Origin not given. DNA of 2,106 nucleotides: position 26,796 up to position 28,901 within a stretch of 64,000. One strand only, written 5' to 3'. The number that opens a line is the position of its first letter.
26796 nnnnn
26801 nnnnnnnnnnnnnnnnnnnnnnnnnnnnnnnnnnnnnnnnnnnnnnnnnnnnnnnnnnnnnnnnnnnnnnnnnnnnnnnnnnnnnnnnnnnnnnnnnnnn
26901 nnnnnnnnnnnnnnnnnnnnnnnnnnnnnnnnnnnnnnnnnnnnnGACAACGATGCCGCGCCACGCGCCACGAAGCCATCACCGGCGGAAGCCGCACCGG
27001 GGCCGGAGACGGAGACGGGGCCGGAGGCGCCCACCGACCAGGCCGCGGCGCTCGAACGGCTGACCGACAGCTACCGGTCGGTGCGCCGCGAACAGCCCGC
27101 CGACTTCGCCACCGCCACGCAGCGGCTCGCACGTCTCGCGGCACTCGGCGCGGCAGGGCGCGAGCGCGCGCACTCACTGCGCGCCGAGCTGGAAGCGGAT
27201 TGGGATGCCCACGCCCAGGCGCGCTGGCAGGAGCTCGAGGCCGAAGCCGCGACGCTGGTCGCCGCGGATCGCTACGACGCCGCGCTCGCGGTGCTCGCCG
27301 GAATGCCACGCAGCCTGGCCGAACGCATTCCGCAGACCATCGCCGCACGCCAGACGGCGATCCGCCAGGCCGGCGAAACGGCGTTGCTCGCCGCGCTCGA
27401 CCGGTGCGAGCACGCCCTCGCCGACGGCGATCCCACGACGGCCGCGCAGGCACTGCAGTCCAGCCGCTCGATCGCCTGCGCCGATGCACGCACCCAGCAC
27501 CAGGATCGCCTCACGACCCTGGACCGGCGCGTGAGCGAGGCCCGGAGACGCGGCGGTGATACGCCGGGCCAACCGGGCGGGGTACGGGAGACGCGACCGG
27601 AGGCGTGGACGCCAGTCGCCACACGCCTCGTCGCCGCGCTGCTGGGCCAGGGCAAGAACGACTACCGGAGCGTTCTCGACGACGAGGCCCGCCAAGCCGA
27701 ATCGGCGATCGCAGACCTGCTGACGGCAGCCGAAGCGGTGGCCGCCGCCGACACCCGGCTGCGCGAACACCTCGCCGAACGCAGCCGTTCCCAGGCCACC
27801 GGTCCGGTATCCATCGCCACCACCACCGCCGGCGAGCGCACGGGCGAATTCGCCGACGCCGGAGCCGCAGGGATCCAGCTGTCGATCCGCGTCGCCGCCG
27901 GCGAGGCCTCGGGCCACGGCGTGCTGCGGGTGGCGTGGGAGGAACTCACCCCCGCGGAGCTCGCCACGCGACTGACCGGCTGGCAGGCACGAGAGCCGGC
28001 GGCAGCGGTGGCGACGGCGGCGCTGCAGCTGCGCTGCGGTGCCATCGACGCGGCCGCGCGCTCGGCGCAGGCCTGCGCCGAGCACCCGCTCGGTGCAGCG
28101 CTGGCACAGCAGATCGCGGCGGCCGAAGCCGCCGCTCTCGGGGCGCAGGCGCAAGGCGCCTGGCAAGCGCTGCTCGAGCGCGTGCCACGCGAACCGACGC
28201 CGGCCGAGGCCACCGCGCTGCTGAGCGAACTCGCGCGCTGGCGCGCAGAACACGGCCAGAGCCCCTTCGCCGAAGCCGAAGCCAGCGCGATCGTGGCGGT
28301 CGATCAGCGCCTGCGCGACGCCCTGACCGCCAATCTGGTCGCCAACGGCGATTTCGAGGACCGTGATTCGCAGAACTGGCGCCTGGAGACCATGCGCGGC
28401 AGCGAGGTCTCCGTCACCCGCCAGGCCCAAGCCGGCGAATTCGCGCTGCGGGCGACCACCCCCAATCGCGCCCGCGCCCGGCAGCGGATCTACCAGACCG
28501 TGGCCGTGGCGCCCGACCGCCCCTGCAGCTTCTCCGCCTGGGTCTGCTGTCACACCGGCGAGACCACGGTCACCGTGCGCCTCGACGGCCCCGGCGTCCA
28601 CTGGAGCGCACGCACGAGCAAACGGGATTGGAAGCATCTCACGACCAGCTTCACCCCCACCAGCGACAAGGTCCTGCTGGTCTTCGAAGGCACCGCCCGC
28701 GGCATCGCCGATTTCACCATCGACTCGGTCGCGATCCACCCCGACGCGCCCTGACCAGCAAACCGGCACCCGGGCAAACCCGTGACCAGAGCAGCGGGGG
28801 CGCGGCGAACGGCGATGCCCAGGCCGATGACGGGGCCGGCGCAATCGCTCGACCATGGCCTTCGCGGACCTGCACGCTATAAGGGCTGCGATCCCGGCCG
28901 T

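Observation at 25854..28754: Transmembrane Hanks-type Ser/Thr kinase whose extracytoplasmic domain ends in a CBM4_9-like carbohydrate-binding module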

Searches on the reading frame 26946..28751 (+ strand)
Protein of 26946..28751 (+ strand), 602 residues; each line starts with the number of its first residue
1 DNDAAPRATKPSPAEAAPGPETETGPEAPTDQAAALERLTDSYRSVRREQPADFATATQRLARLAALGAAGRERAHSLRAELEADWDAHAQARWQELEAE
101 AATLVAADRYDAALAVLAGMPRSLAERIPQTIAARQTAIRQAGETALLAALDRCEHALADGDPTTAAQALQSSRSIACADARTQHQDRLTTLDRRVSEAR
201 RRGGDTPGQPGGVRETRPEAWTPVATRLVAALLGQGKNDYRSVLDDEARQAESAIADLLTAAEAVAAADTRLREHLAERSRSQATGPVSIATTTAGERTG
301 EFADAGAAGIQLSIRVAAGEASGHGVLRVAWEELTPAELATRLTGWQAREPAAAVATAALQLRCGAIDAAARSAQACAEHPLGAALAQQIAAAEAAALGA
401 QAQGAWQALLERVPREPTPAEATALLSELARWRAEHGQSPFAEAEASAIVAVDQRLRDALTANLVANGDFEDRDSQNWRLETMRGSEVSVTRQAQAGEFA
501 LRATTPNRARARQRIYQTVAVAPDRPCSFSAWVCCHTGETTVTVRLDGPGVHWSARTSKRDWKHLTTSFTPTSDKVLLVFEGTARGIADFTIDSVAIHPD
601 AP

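Call 8: find_homologous_proteins(query=window:26946-28751:+)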
Query window:26946-28751:+: 8000 candidates shared short words with the query, none scored E <= 0.001.

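Call 19: search_protein_representatives(protein=window:26946-28751:+)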
Query: 602 residues. Proteins with E-value up to 0.001 (for the whole library): 77; up to 1e-10: 15; up to 1e-30: 0. The best 77 are listed.
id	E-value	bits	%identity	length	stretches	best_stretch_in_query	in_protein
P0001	6.7e-27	111.3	29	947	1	36-599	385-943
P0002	5.8e-23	98.3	27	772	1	4-578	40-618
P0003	2.5e-16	76.4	29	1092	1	7-502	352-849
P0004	5.6e-16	75.2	28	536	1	100-486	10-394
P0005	1.1e-14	70.9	31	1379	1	3-460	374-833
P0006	7.0e-14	68.3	28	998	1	7-581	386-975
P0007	7.6e-14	68.2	28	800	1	16-460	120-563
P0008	3.9e-13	65.9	25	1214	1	75-537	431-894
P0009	4.1e-12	62.5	26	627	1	6-460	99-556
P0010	4.9e-12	62.2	27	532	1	88-555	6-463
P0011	4.9e-12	62.2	25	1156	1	18-597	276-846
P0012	5.5e-12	62.0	23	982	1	16-487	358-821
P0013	7.1e-12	61.7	27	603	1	84-534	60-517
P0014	1.0e-11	61.2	27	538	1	206-532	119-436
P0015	5.4e-11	58.8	28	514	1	159-456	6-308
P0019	4.1e-10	55.9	27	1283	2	25-542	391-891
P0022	3.0e-09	53.0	25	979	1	7-541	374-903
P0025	6.0e-09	52.0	27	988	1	5-599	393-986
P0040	1.6e-06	44.0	23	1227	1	22-540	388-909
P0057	3.9e-05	39.4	27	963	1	5-480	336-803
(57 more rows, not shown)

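Call 22: search_protein_families(library=pfam, proteins=[P0001, P0002, P0003, P0005, P0006, P0012, P0019, P0025, P0040], max_evalue=0.01)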
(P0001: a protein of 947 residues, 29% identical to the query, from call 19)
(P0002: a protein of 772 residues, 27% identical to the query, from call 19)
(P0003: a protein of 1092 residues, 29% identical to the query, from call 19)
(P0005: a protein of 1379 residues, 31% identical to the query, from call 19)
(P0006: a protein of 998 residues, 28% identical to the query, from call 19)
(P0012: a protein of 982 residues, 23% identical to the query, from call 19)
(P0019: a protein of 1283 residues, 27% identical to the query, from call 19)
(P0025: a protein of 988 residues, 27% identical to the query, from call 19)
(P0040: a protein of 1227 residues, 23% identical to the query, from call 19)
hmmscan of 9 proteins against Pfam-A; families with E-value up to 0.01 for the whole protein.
P0001 (947 aa): 5 families
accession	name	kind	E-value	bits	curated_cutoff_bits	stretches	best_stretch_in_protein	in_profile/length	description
PF00069.31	Pkinase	-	5.3e-50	170.7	31.7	1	12-278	1-254/263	Protein kinase domain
PF07714.23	PK_Tyr_Ser-Thr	-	9.2e-30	104.2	23.1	1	13-276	2-250/258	Protein tyrosine and serine/threonine kinase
PF02018.23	CBM_4_9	-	7.3e-06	26.8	25.9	1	798-925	1-130/136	Carbohydrate binding domain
PF17667.7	Pkinase_fungal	-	0.00021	20.6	24.1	1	120-213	296-378/387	Fungal protein kinase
PF03109.22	ABC1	-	0.0011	18.6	22.9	0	87-163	145-220/244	ABC1 atypical kinase-like domain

P0002 (772 aa): 2 families
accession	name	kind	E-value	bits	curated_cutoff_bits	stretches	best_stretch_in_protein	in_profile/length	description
PF00059.27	Lectin_C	-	1.3e-06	29.5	22.6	1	669-733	4-72/107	Lectin C-type domain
PF02018.23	CBM_4_9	-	2.7e-05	25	25.9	1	495-615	2-122/136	Carbohydrate binding domain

P0003 (1092 aa): 5 families
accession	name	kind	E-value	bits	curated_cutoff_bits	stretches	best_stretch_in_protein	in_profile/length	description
PF00069.31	Pkinase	-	8.5e-49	166.7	31.7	1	10-257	1-252/263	Protein kinase domain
PF07714.23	PK_Tyr_Ser-Thr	-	5.2e-27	95.2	23.1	1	12-256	3-248/258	Protein tyrosine and serine/threonine kinase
PF00059.27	Lectin_C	-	1.2e-11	45.7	22.6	1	980-1046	3-71/107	Lectin C-type domain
PF02018.23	CBM_4_9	-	4.1e-07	30.9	25.9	1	811-928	4-121/136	Carbohydrate binding domain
PF17667.7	Pkinase_fungal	-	0.00058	19.1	24.1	1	125-193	303-376/387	Fungal protein kinase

P0005 (1379 aa): 4 families
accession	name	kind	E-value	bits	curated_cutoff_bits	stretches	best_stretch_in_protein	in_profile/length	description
PF00069.31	Pkinase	-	7.1e-42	144.1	31.7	1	17-269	1-253/263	Protein kinase domain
PF13385.13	Laminin_G_3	-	1.4e-36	126.3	27.6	2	1120-1265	9-151/151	Concanavalin A-like lectin/glucanases superfamily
PF07714.23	PK_Tyr_Ser-Thr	-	1.2e-24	87.5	23.1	1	20-232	4-216/258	Protein tyrosine and serine/threonine kinase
PF03109.22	ABC1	-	0.0034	17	22.9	0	96-170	148-221/244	ABC1 atypical kinase-like domain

P0006 (998 aa): 6 families
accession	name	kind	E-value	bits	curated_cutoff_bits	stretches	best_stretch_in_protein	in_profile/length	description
PF00069.31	Pkinase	-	2e-53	181.9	31.7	1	17-276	1-256/263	Protein kinase domain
PF07714.23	PK_Tyr_Ser-Thr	-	1.1e-33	117.1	23.1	1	18-273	2-250/258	Protein tyrosine and serine/threonine kinase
PF02018.23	CBM_4_9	-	4.5e-11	43.7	25.9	1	853-976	2-129/136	Carbohydrate binding domain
PF03109.22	ABC1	-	2.9e-05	23.8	22.9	1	94-169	145-219/244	ABC1 atypical kinase-like domain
PF14531.12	Kinase-like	-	0.00044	20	25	1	135-271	163-289/289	Kinase-like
PF17667.7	Pkinase_fungal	-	0.00048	19.4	24.1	1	135-199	305-369/387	Fungal protein kinase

P0012 (982 aa): 8 families
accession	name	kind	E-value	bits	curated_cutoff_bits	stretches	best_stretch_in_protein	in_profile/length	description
PF00069.31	Pkinase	-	1.6e-51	175.7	31.7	1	10-258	1-253/263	Protein kinase domain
PF07714.23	PK_Tyr_Ser-Thr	-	4.2e-29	102.1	23.1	1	12-256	3-248/258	Protein tyrosine and serine/threonine kinase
PF13385.13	Laminin_G_3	-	1.5e-16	61.3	27.6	1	878-965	64-150/151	Concanavalin A-like lectin/glucanases superfamily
PF02210.31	Laminin_G_2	-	3.4e-06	28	22.9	1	876-955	36-123/126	Laminin G domain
PF17667.7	Pkinase_fungal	-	3.6e-05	23.1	24.1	1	126-193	305-376/387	Fungal protein kinase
PF03109.22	ABC1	-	0.0013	18.4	22.9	0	84-162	144-221/244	ABC1 atypical kinase-like domain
PF00054.30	Laminin_G_1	-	0.0015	19.2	24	1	877-931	38-92/131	Laminin G domain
PF20547.3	DUF6761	-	0.0056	17.2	27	0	107-133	4-30/82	Family of unknown function (DUF6761)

P0019 (1283 aa): 8 families
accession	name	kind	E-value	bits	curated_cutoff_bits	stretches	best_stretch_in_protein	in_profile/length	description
PF00069.31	Pkinase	-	8e-52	176.7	31.7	1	18-270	2-254/263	Protein kinase domain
PF07714.23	PK_Tyr_Ser-Thr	-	3.5e-33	115.4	23.1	1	19-269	3-250/258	Protein tyrosine and serine/threonine kinase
PF00059.27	Lectin_C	-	4.7e-15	56.7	22.6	1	1148-1226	2-81/107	Lectin C-type domain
PF02018.23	CBM_4_9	-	2.6e-14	54.2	25.9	2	817-932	1-118/136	Carbohydrate binding domain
PF03109.22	ABC1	-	9.7e-08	31.9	22.9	1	61-171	119-221/244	ABC1 atypical kinase-like domain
PF04862.18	DUF642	-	4e-06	27.1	27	0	853-944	56-139/157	Protein of unknown function (DUF642)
PF17667.7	Pkinase_fungal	-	4.2e-06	26.2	24.1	1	129-194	298-368/387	Fungal protein kinase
PF14531.12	Kinase-like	-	2.1e-05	24.4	25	1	103-267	131-289/289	Kinase-like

P0025 (988 aa): 6 families
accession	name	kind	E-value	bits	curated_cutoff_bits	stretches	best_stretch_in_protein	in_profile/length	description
PF00069.31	Pkinase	-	3.3e-53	181.2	31.7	1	18-278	1-258/263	Protein kinase domain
PF07714.23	PK_Tyr_Ser-Thr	-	2.3e-34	119.3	23.1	1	19-273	2-250/258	Protein tyrosine and serine/threonine kinase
PF02018.23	CBM_4_9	-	5.3e-06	27.3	25.9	1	848-962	3-123/136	Carbohydrate binding domain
PF03109.22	ABC1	-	7.7e-06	25.7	22.9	1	94-178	144-227/244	ABC1 atypical kinase-like domain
PF17667.7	Pkinase_fungal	-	0.0001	21.6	24.1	1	130-198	298-369/387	Fungal protein kinase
PF14531.12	Kinase-like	-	0.0021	17.8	25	1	132-271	159-289/289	Kinase-like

P0040 (1227 aa): 6 families
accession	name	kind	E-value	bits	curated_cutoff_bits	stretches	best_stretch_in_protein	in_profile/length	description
PF00069.31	Pkinase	-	5.6e-54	183.7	31.7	1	24-277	1-254/263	Protein kinase domain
PF07714.23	PK_Tyr_Ser-Thr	-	1.3e-34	120.1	23.1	1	26-276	3-250/258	Protein tyrosine and serine/threonine kinase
PF13385.13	Laminin_G_3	-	2.9e-17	63.7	27.6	1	1052-1216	4-151/151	Concanavalin A-like lectin/glucanases superfamily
PF02018.23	CBM_4_9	-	4.5e-10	40.5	25.9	1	834-964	2-128/136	Carbohydrate binding domain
PF03109.22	ABC1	-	2e-07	30.9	22.9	1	62-178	113-221/244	ABC1 atypical kinase-like domain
PF17667.7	Pkinase_fungal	-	2.8e-06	26.8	24.1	1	124-200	286-367/387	Fungal protein kinase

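Call 29: find_homologous_proteins(query=A1, max_evalue=0.00001)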
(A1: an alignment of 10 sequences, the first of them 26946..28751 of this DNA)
Query A1 (10 sequences): 8000 candidates shared short words with the query, none scored E <= 0.00001.

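Call 41: predict_structure(alignment_id=A1)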
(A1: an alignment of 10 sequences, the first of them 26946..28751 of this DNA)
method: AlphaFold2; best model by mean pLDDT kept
length: 602 residues; sequences in the alignment: 10
mean_pLDDT: 85.6   pTM: 0.48
mean pLDDT of the five models: 85.6, 82.7, 82.2, 82.1, 80.5
residues with pLDDT >= 90: 341; 70-90: 201; 50-70: 17; < 50: 43
segments of 3 or more residues with pLDDT < 50: 1-29, 204-216
pLDDT, mean of each block of 10 residues (from residue 1): 42 42 41 86 89 88 92 93 92 94 92 93 90 94 94 89 84 88 90 85 46 46 90 86 88 79 94 95 87 92 93 80 84 95 90 95 95 88 91 92 95 82 92 92 91 84 85 88 83 86 88 93 91 89 89 84 91 94 91 91 56
secondary structure, 60 per line:
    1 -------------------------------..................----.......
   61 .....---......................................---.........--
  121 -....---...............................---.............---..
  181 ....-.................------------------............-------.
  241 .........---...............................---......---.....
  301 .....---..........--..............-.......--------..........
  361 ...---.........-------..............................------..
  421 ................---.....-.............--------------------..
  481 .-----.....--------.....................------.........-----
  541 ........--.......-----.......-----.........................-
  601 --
elements in order: H32-49 H54-65 H69-106 H110-118 H122-125 H129-159 H163-175 H179-184 H186-202 H221-232 H240-249 H253-283 E287-292 E296-305 E309-318 E321-330 H336-342 H351-363 H367-375 H383-412 H419-436 H440-444 H446-458 E479-481 E487-491 E500-520 E527-535 E541-548 E551-557 E563-569 E575-599

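Call 44: fold_search(model_id=the predicted structure, library=pdb)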
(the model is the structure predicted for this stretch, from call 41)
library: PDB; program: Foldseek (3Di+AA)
matches with E <= 10: 1384; with E <= 0.001: 123
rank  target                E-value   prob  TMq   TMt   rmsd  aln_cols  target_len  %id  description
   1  9h99                  1.7e-09  1.00  0.20  0.12  11.4       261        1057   16  Native structure of the full-length pesticidal protein Cry1Ca18 at pH7, from crystals formed in vivo (released 2025-11-12)
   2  8w7n                  3.1e-09  1.00  0.20  0.13  11.8       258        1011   17  Crystal structure of the in-cell Cry1Aa purified from Bacillus thuringiensis (released 2024-03-06)
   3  9qxq                  3.4e-09  1.00  0.21  0.12  11.5       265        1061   15  native structure of full-length pesticidal protein Cry1Ca18 at pH9, from crystals formed in vivo (released 2026-02-11)
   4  4w8j                  1.1e-08  1.00  0.21  0.13  10.2       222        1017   17  Structure of the full-length insecticidal protein Cry1Ac reveals intriguing details of toxin packaging into in vivo form (released 2014-09-17)
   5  9h9a                  5.9e-08  1.00  0.21  0.12  11.2       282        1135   14  native structure of the full-length pesticidal protein Cry8Ba2, from crystals formed in vivo (form 1) (released 2025-12-03)
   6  2xom_A                3.7e-07  1.00  0.21  0.80   2.5       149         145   15  Atomic resolution structure of TmCBM61 in complex with beta-1,4- galactotriose (released 2010-09-08)
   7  8xmz_A                4.1e-07  1.00  0.19  0.74   3.4       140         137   18  Crystal structure of a novel porphyran-binding carbohydrate binding module (released 2024-01-17)
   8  2zex_A                4.3e-07  1.00  0.20  0.73   3.2       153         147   19  Family 16 carbohydrate binding module (released 2008-03-04)
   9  2xon_L                5.2e-07  1.00  0.21  0.78   2.8       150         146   15  Structure of TmCBM61 in complex with beta-1,4-galactotriose at 1.4 A resolution (released 2010-09-08)
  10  2zey_A                6.2e-07  1.00  0.19  0.71   3.8       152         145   18  Family 16 carbohydrate binding module (released 2008-03-04)
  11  5w6h_A                6.5e-07  1.00  0.20  0.18   3.5       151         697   16  Crystal structure of Bacteriophage CBA120 tailspike protein 4 enzymatically active domain (TSP4dN, orf213) (released 2018-10-24)
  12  3oea_A                7.2e-07  1.00  0.20  0.73   3.7       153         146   19  Crystal structure of the Q121E mutants of C.polysaccharolyticus CBM16-1 bound to cellopentaose (released 2010-08-25)
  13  4xup_E                7.9e-07  1.00  0.19  0.62   4.6       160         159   20  Structure of the N-terminal CBM22-1-CBM22-2 tandem domain from Paenibacillus barcinonensis Xyn10C (released 2015-06-03)
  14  2zex_B                8.2e-07  1.00  0.19  0.73   3.6       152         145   20  Family 16 carbohydrate binding module (released 2008-03-04)
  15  4xup_C                8.2e-07  1.00  0.19  0.62   4.6       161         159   20  Structure of the N-terminal CBM22-1-CBM22-2 tandem domain from Paenibacillus barcinonensis Xyn10C (released 2015-06-03)
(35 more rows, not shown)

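Call 46: find_encoding_contigs(protein=P0001, flank=8000, max_places=3)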
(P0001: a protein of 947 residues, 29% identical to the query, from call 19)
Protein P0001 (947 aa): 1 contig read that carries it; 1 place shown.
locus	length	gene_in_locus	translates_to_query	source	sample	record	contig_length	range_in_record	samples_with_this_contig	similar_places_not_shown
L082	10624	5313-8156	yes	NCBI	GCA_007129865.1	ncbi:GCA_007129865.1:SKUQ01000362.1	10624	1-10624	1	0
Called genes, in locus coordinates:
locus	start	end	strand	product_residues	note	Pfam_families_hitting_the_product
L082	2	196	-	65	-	?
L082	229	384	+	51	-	-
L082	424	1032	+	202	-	PF01965:DJ-1_PfpI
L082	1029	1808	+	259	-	-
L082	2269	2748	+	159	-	PF01467:CTP_transf_like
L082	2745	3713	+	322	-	PF00482:T2SSF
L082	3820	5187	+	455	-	PF00188:CAP (faint)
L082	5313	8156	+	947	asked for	PF00069:Pkinase, PF07714:PK_Tyr_Ser-Thr, PF02018:CBM_4_9 (weak)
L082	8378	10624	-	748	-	?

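Call 47: find_encoding_contigs(protein=P0006, flank=8000, max_places=2)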
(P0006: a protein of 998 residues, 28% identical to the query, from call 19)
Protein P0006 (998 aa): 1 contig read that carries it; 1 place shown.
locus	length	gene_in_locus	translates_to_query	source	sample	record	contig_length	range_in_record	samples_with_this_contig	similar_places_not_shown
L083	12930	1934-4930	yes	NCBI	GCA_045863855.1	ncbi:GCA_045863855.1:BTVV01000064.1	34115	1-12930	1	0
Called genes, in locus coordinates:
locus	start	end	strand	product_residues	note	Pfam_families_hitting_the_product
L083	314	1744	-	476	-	-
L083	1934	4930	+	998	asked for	PF00069:Pkinase, PF03109:ABC1 (faint), PF07714:PK_Tyr_Ser-Thr, PF02018:CBM_4_9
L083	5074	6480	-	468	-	PF04542:Sigma70_r2, PF08281:Sigma70_r4_2, PF04545:Sigma70_r4 (weak), PF00149:Metallophos, PF12850:Metallophos_2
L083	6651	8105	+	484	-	PF00884:Sulfatase, PF01663:Phosphodiest (faint)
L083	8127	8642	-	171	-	-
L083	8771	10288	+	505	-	PF00919:UPF0004, PF04055:Radical_SAM, PF01938:TRAM (weak)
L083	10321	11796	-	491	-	-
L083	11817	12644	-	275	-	PF01261:AP_endonuc_2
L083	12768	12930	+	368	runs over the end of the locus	PF01408:GFO_IDH_MocA, PF22725:GFO_IDH_MocA_C3, PF02894:GFO_IDH_MocA_C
